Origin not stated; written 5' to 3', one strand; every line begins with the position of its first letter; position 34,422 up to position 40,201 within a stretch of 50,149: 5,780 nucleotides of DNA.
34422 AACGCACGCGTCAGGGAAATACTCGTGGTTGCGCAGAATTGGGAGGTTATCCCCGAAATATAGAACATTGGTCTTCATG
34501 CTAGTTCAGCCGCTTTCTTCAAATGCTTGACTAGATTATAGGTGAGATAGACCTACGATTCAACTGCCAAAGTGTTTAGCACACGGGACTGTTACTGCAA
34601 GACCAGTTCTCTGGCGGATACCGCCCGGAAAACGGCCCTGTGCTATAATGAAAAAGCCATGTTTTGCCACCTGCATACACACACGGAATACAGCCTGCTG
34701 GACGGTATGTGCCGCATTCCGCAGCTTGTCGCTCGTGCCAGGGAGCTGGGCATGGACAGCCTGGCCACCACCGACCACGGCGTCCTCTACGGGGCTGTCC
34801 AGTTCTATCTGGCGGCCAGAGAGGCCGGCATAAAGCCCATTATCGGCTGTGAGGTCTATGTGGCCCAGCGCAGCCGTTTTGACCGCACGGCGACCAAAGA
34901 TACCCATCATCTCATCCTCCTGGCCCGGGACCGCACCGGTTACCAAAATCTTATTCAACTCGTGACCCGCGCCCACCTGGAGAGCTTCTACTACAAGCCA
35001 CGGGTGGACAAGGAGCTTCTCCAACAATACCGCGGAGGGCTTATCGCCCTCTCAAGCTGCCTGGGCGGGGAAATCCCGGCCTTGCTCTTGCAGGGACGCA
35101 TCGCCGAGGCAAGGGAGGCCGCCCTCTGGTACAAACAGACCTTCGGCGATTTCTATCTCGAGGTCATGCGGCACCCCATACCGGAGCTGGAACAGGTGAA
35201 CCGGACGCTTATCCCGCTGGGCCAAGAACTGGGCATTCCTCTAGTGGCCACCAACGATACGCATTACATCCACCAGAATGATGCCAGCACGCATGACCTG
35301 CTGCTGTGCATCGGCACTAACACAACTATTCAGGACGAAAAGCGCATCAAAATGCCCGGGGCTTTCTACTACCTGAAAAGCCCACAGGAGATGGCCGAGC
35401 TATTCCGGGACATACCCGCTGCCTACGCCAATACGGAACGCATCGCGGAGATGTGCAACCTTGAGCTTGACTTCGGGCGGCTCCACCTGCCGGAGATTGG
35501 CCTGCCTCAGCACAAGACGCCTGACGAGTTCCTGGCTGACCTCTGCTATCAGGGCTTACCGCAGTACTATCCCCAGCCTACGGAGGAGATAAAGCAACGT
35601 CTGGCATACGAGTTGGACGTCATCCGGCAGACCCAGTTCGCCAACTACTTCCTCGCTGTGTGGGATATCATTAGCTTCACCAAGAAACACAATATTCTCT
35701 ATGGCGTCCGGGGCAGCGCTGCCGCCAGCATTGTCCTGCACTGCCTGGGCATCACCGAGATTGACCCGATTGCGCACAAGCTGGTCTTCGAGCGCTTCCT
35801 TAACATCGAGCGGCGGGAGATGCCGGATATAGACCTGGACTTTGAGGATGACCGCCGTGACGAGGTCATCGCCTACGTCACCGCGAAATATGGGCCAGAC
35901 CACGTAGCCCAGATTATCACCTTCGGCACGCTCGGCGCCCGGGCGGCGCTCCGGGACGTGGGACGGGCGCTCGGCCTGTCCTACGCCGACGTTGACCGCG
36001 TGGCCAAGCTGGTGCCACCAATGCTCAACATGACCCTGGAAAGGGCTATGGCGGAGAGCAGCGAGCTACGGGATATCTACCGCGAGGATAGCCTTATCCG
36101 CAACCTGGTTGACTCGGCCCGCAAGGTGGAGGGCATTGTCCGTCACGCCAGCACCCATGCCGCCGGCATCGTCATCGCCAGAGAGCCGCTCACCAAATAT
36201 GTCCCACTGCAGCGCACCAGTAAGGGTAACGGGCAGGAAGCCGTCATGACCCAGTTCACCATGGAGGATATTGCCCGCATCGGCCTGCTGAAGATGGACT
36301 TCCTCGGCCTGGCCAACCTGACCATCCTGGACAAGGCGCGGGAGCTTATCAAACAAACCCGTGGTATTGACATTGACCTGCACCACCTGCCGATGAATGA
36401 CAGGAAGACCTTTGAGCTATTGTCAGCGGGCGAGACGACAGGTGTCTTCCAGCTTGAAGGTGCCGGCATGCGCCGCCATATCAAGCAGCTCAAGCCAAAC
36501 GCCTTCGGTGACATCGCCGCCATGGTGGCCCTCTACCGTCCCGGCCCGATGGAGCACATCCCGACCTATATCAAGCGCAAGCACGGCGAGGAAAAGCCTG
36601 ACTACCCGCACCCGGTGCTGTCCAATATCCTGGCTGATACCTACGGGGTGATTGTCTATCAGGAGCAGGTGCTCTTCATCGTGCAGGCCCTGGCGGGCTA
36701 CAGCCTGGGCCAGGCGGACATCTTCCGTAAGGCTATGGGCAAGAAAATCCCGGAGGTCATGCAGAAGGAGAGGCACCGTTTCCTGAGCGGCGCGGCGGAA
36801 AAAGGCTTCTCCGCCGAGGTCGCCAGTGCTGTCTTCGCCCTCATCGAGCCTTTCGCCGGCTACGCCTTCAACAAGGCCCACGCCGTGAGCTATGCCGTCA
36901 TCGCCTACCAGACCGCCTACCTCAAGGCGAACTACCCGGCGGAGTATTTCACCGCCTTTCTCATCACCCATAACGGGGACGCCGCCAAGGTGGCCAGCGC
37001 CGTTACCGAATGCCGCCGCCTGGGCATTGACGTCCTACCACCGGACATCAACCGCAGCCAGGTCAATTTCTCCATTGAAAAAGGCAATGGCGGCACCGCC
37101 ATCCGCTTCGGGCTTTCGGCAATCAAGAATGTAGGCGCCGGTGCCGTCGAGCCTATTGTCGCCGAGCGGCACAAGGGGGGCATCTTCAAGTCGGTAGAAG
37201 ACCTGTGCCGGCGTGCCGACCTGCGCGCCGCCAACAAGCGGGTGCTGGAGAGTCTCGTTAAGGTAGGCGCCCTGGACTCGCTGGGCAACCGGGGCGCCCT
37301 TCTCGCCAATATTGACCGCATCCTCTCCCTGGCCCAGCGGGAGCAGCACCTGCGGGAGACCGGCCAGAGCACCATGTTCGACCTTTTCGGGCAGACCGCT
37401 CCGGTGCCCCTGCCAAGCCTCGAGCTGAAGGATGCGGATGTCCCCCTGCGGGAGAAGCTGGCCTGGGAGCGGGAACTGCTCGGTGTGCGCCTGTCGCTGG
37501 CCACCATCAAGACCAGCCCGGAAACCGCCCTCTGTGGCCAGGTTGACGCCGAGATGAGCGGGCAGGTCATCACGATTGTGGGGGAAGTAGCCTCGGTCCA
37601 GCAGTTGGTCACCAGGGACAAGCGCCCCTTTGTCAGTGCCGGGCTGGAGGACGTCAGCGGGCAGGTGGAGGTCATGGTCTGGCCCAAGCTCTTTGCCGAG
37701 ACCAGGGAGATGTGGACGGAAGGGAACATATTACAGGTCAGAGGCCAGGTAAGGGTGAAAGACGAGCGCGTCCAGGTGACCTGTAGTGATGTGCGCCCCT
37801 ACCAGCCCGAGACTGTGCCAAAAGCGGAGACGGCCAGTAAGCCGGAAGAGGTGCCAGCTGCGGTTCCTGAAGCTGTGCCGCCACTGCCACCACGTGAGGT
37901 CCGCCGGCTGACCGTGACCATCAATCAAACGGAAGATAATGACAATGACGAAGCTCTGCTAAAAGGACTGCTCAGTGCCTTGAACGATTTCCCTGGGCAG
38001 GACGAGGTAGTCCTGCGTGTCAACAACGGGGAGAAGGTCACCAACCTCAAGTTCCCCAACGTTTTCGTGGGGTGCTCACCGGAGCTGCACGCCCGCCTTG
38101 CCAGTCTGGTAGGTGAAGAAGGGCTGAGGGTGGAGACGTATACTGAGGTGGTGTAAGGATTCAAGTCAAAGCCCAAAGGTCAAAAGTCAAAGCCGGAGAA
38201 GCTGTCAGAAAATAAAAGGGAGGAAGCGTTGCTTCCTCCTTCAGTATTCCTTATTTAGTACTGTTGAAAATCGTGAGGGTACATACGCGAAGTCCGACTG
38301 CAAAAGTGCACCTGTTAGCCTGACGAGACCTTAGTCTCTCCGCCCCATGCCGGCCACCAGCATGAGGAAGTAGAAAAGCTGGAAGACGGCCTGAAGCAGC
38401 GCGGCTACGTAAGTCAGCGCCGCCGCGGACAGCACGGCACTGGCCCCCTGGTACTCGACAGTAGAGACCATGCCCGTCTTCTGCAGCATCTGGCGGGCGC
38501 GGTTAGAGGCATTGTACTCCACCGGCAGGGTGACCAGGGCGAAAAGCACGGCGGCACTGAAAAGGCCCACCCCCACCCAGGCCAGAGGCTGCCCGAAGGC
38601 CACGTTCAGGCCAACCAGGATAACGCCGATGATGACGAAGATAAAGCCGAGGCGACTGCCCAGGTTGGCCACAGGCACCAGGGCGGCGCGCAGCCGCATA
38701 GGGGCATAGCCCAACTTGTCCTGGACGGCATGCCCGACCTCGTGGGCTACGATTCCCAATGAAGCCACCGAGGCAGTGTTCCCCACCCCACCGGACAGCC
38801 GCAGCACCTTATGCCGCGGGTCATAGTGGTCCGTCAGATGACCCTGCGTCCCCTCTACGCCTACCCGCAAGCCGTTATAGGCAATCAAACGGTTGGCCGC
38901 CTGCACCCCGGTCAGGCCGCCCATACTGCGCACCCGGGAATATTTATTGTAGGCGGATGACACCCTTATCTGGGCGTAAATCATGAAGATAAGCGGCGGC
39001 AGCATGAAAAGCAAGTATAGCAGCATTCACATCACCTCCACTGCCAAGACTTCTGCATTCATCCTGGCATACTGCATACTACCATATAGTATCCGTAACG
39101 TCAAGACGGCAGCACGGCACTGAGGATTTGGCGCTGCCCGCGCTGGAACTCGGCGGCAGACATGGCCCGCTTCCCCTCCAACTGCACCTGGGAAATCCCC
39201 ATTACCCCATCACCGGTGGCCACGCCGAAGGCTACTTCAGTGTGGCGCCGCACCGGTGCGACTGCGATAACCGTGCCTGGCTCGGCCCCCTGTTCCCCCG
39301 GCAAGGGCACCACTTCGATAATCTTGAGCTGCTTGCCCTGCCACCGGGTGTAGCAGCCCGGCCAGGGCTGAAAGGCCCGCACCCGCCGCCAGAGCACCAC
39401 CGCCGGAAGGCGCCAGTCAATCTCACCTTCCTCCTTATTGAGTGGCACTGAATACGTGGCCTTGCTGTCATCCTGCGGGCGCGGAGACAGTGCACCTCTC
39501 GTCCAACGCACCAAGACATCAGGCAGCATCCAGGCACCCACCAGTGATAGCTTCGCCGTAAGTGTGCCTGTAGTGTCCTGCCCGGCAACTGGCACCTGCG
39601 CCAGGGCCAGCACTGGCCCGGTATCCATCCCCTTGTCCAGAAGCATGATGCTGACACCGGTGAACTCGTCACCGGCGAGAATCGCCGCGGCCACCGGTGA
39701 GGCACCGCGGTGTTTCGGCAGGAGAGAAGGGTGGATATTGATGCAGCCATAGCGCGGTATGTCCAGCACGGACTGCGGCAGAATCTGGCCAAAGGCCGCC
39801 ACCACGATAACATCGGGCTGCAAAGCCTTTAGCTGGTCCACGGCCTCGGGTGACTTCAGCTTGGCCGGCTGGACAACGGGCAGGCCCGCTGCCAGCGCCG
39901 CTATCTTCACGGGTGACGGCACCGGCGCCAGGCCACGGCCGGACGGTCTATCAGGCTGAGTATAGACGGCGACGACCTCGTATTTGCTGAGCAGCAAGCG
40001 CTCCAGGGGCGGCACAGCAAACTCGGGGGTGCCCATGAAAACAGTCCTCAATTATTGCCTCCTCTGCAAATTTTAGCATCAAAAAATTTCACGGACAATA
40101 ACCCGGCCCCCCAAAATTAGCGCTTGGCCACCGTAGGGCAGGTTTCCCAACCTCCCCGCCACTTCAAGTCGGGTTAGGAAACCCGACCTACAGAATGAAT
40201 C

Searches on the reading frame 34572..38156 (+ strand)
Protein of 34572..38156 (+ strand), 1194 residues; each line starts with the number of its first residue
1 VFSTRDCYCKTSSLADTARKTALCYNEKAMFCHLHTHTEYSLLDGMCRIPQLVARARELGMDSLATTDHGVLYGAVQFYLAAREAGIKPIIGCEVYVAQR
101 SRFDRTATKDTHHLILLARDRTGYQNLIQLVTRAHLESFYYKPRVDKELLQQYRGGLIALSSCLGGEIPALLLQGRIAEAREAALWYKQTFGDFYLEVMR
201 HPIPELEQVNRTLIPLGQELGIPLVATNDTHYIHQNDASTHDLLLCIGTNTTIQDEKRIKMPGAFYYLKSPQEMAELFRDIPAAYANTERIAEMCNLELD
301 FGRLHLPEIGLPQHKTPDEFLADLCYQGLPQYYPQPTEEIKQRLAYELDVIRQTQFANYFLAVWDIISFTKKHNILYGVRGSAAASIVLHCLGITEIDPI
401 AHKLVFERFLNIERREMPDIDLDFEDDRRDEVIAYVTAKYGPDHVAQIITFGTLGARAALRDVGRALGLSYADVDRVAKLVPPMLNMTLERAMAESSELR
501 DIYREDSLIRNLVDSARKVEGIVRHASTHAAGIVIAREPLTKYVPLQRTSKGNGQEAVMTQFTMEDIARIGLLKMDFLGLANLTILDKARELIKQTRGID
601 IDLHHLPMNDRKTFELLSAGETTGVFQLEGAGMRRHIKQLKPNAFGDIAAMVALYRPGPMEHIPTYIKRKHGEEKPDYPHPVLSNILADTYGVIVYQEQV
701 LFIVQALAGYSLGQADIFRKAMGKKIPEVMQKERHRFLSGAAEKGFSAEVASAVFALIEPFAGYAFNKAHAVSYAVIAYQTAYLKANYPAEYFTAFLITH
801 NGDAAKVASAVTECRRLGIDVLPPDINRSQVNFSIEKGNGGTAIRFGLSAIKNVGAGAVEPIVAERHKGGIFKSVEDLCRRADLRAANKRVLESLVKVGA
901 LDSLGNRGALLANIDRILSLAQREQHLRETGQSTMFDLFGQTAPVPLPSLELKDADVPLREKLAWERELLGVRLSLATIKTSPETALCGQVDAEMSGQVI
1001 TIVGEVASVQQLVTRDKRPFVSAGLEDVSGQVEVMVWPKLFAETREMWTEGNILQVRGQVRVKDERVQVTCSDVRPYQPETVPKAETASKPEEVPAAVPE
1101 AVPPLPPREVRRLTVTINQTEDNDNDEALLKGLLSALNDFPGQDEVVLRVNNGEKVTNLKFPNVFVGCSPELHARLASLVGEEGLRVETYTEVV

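Call 70: search_protein_families(library=pfam, proteins=[window:34572-38156:+], max_evalue=0.00001)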
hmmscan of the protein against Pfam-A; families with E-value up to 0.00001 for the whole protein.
window:34572-38156:+ (1194 aa): 5 families
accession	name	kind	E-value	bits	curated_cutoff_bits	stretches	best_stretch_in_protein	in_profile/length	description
PF07733.18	DNA_pol3_alpha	-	1.7e-96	323.3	23.9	1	320-579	2-260/260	Bacterial DNA polymerase III alpha NTPase domain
PF17657.6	DNA_pol3_finger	-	3.6e-64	215.5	22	1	582-745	1-166/166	Bacterial DNA polymerase III alpha subunit finger domain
PF02811.25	PHP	-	6.9e-58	196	26.4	1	33-201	1-164/164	PHP domain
PF14579.12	HHH_6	-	7.1e-31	106.7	25.6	1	818-907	1-87/90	Helix-hairpin-helix motif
PF01336.31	tRNA_anti-codon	-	7.6e-13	48.7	27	1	1000-1076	1-74/75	OB-fold nucleic acid binding domain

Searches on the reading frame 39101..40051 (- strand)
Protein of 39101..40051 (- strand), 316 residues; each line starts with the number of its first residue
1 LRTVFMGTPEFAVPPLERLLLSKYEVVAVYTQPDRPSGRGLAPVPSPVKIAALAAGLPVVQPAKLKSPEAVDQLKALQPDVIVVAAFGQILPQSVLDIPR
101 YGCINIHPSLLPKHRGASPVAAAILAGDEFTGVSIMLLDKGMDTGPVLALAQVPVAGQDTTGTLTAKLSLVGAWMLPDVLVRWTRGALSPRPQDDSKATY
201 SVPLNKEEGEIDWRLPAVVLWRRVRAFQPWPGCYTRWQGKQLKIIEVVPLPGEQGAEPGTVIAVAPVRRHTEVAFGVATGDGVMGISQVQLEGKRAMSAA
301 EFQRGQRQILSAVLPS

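Call 70: search_protein_families(library=pfam, proteins=[window:39101-40051:-], max_evalue=0.00001)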
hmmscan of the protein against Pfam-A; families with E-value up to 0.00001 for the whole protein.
window:39101-40051:- (316 aa): 2 families
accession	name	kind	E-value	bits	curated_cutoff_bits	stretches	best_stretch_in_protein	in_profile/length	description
PF00551.24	Formyl_trans_N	-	2.2e-44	151.8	26.1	1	1-180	1-181/181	Formyl transferase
PF02911.23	Formyl_trans_C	-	7.3e-26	90.7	21.1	1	204-306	2-99/100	Formyl transferase, C-terminal domain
